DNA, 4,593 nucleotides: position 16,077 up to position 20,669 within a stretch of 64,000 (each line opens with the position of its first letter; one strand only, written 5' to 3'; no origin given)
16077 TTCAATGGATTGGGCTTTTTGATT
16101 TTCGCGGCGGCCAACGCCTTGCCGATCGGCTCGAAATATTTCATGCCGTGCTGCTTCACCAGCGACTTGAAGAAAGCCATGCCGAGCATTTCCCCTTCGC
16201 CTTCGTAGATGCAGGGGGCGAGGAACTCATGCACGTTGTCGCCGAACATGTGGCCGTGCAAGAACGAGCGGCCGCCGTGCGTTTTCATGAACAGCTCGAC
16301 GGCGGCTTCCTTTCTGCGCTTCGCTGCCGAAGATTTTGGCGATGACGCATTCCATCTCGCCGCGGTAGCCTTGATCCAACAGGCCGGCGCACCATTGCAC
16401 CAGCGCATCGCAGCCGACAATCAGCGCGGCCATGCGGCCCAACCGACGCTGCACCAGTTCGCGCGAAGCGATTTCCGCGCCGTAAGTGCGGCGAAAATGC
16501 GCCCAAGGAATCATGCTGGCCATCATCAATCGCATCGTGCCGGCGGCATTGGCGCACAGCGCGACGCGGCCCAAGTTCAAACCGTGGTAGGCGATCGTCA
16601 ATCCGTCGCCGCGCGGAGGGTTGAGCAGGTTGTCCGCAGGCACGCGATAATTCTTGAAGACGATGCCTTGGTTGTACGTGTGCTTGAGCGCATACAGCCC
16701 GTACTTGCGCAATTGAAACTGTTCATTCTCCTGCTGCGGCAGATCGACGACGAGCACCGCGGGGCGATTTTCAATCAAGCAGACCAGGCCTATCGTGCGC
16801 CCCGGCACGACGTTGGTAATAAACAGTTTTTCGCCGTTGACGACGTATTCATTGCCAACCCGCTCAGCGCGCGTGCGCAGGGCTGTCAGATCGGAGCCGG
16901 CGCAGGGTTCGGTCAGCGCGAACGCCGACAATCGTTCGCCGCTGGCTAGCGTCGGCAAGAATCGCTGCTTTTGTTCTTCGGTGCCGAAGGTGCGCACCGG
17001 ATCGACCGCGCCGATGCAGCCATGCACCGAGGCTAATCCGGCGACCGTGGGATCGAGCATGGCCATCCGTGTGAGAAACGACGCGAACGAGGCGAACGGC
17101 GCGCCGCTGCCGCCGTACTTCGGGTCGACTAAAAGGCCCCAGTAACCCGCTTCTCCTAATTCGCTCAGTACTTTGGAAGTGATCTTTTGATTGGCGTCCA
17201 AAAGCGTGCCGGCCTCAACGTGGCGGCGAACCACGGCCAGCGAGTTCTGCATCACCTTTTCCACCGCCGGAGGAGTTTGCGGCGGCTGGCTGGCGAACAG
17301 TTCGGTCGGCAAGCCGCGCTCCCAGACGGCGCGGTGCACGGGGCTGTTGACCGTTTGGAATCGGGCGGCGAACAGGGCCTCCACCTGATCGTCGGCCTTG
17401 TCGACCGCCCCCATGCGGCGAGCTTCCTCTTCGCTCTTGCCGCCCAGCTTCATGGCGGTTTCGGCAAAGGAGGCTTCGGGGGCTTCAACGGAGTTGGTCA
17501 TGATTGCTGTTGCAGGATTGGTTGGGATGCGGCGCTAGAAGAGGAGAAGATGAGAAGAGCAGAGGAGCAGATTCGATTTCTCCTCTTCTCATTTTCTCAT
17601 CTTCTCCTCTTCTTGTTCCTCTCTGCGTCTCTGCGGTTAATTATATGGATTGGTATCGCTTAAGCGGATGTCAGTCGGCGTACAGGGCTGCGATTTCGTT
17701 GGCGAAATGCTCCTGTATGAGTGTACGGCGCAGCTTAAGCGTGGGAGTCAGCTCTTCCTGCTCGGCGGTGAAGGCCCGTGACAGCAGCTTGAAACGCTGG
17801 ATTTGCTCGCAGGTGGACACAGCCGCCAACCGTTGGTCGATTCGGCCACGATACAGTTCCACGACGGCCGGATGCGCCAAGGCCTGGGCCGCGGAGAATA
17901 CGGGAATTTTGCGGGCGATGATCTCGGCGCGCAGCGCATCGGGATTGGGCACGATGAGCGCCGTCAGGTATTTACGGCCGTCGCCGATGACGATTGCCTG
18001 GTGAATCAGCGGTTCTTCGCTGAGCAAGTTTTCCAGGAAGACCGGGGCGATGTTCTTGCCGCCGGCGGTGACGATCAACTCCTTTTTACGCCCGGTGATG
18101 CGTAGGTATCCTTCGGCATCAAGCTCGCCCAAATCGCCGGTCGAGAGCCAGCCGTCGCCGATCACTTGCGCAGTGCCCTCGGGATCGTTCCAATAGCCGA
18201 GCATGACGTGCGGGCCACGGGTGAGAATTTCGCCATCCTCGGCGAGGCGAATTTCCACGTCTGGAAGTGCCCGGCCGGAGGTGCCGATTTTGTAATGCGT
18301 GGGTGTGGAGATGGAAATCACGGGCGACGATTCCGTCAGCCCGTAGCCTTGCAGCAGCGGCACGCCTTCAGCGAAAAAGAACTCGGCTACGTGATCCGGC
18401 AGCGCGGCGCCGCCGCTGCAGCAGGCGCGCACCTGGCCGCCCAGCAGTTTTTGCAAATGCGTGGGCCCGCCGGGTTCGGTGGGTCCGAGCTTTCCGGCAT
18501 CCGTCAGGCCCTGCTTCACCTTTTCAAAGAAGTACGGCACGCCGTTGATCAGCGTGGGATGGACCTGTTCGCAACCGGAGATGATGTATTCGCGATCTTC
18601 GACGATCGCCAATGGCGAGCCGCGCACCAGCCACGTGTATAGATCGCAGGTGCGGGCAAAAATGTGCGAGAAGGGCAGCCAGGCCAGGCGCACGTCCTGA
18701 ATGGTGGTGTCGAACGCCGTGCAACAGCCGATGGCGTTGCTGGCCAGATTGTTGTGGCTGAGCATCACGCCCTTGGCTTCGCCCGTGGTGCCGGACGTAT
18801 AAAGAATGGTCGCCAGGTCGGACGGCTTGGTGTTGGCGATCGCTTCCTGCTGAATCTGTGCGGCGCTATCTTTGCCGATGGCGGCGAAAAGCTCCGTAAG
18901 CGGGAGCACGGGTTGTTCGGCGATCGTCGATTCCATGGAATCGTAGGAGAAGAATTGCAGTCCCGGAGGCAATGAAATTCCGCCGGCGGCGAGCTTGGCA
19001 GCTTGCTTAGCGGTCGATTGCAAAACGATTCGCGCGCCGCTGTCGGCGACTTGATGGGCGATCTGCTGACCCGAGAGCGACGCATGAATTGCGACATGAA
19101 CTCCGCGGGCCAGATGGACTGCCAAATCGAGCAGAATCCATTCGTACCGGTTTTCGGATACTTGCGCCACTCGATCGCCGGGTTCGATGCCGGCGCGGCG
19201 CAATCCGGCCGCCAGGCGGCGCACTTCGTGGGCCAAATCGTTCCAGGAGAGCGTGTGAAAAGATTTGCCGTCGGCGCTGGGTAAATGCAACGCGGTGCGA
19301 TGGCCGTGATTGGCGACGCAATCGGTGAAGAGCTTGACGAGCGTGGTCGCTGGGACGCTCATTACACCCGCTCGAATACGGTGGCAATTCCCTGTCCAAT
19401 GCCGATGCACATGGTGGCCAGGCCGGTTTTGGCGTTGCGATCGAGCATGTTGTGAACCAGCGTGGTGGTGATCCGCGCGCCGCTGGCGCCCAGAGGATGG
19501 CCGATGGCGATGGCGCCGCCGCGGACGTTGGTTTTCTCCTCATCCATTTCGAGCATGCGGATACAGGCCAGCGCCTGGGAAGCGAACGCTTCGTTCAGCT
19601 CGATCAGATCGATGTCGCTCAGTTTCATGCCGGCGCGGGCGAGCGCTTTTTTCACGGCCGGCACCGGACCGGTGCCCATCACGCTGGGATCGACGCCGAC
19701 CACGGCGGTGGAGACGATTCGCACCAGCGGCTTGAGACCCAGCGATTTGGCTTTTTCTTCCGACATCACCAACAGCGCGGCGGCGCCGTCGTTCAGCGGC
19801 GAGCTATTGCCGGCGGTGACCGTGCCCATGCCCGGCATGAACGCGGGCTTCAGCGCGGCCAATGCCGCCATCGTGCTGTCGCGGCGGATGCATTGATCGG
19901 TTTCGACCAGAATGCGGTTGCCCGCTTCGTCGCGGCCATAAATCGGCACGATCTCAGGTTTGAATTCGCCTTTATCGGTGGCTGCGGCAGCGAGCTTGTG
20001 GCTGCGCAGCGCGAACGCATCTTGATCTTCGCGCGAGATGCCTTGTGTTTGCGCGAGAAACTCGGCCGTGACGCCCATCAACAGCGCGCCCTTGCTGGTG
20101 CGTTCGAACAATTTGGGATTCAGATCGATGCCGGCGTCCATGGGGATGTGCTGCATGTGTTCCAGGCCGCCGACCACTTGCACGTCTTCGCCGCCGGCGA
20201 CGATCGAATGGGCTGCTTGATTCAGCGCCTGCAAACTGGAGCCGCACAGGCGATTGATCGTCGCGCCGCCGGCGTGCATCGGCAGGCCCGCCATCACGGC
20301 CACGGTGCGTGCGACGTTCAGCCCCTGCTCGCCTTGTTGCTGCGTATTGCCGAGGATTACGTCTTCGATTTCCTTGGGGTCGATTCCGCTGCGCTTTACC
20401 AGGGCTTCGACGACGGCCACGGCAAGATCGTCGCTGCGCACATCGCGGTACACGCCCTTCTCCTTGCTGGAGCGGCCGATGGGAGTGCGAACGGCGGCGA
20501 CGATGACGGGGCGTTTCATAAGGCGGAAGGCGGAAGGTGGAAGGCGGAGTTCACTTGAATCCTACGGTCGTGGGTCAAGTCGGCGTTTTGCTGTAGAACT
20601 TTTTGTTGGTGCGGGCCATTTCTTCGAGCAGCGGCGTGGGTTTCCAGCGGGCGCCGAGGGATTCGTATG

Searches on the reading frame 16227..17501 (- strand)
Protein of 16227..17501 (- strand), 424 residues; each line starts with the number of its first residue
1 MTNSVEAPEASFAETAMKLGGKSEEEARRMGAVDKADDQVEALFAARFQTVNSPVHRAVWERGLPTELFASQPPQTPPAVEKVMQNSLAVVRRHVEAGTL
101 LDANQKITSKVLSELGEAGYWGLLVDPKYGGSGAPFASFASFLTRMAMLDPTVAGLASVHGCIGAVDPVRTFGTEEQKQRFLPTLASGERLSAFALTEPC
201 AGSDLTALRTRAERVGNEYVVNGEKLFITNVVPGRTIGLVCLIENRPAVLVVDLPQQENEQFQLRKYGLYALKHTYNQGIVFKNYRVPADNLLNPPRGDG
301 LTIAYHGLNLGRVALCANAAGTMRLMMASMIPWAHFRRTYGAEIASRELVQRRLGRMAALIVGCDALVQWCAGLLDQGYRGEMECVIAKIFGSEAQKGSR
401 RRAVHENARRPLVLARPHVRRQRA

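Call 13: search_protein_families(library=pfam, proteins=[window:16227-17501:-], max_evalue=0.001)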
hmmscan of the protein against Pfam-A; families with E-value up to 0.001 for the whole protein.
window:16227-17501:- (424 aa): 3 families
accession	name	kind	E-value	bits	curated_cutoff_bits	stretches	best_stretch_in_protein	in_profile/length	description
PF02771.21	Acyl-CoA_dh_N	-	4.1e-18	66.2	22.9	1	101-189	26-113/113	Acyl-CoA dehydrogenase, N-terminal domain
PF00441.29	Acyl-CoA_dh_1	-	3e-14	53.8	22.4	1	298-401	1-104/150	Acyl-CoA dehydrogenase, C-terminal domain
PF02770.24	Acyl-CoA_dh_M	-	2.2e-10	41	33.3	1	193-274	1-86/97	Acyl-CoA dehydrogenase, middle domain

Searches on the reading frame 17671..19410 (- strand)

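Call 13: search_protein_families(library=pfam, proteins=[window:17671-19410:-], max_evalue=0.001)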
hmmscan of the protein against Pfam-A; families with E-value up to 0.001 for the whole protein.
window:17671-19410:- (579 aa): 2 families
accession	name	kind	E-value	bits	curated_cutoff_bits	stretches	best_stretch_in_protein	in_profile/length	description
PF00501.34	AMP-binding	-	2.8e-76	257.3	29.9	1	30-407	3-384/384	AMP-binding enzyme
PF23562.2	AMP-binding_C_3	-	2.3e-10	41.3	20.8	1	445-578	3-121/124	AMP-binding enzyme C-terminal domain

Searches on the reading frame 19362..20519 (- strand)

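Call 13: search_protein_families(library=pfam, proteins=[window:19362-20519:-], max_evalue=0.001)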
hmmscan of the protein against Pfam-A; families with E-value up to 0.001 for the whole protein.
window:19362-20519:- (385 aa): 3 families
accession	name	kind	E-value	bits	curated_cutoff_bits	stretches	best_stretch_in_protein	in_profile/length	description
PF00108.29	Thiolase_N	-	3.1e-73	246.8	26.4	1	5-255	2-260/260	Thiolase, N-terminal domain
PF02803.24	Thiolase_C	-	6.5e-51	171.5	27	1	262-384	1-123/123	Thiolase, C-terminal domain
PF22691.2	Thiolase_C_1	-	0.00055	20.1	28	0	282-319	17-54/144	Thiolase C-terminal domain-like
